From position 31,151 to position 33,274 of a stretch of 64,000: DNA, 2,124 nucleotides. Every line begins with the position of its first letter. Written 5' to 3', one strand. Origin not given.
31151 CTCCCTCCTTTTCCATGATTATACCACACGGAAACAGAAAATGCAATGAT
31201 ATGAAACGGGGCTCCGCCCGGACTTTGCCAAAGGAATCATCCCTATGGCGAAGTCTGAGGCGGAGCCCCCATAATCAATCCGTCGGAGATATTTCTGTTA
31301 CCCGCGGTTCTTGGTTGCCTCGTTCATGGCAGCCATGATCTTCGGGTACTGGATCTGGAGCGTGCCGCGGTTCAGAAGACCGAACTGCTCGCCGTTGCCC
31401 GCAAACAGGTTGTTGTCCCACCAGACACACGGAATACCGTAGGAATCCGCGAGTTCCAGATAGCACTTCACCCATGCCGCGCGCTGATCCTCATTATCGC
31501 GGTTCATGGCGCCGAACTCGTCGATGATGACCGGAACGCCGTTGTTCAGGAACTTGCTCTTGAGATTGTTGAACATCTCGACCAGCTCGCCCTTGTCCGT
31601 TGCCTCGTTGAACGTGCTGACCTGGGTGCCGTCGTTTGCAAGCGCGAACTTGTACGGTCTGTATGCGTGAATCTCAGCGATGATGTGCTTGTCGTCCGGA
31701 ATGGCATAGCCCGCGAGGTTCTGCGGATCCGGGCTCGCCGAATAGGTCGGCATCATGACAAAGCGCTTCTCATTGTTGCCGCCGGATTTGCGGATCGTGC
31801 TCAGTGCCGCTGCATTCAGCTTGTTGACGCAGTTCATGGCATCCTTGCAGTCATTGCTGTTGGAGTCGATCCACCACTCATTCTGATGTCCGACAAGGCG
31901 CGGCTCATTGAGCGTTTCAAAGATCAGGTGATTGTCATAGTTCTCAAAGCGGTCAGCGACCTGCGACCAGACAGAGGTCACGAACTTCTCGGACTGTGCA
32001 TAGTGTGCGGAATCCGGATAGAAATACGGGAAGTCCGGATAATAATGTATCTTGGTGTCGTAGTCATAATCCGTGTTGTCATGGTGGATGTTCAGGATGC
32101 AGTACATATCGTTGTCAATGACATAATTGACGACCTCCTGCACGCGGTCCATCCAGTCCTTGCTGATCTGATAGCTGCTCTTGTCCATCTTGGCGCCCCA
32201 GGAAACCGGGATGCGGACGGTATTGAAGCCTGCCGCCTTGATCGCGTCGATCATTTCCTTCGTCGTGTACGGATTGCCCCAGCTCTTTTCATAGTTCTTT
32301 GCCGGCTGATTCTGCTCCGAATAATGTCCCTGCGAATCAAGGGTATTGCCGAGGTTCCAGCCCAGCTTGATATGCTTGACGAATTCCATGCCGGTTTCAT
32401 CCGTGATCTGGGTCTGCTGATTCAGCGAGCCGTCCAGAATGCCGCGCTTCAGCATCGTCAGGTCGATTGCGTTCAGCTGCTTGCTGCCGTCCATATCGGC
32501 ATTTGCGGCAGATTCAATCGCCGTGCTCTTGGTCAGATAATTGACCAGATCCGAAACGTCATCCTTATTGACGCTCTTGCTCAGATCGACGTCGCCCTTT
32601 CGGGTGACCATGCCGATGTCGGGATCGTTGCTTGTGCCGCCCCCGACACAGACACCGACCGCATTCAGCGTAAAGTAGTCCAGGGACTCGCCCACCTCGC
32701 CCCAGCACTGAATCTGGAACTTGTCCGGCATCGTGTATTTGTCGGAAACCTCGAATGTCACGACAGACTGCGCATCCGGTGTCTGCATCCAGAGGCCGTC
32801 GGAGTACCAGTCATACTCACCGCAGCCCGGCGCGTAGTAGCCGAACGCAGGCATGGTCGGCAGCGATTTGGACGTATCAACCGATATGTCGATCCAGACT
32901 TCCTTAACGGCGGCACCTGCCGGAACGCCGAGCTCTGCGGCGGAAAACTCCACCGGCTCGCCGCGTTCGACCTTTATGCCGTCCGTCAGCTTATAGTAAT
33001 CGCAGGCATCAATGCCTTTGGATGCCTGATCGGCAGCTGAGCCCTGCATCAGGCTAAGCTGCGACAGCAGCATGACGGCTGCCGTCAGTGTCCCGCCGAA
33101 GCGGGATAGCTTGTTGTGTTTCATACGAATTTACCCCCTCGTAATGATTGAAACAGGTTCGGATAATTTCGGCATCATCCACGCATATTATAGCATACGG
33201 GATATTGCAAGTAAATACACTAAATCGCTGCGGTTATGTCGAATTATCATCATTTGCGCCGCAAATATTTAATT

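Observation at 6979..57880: Gene-oriented structured repeat family: at least ten copies, each starting at or just after a stop codon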

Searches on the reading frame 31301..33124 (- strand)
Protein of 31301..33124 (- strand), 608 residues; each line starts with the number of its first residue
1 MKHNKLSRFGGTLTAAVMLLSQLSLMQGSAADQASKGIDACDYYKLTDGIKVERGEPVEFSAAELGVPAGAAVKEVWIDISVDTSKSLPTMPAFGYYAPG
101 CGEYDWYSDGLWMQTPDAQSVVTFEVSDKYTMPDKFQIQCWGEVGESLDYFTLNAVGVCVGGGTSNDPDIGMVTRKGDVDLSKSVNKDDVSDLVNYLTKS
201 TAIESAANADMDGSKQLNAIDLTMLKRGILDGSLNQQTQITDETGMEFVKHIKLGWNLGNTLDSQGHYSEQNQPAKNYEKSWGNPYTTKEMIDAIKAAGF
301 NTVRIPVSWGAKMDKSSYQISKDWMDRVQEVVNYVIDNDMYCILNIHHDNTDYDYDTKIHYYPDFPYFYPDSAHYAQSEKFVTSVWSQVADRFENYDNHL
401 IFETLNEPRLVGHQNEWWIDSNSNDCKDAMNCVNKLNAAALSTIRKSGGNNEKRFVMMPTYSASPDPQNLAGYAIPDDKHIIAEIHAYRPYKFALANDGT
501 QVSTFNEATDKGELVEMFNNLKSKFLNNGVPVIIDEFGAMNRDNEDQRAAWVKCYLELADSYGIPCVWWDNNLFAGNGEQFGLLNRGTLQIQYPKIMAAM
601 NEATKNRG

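Call 38: search_protein_families(library=pfam, proteins=[window:31301-33124:-])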
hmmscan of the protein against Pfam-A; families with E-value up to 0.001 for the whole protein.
window:31301-33124:- (608 aa): 2 families
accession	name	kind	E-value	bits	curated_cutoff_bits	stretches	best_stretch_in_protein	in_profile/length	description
PF00150.24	Cellulase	-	3.4e-70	237.1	23.5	1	274-572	7-269/272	Cellulase (glycosyl hydrolase family 5)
PF00404.24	Dockerin_1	-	1.3e-06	29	22.9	1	176-230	1-57/57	Dockerin type I domain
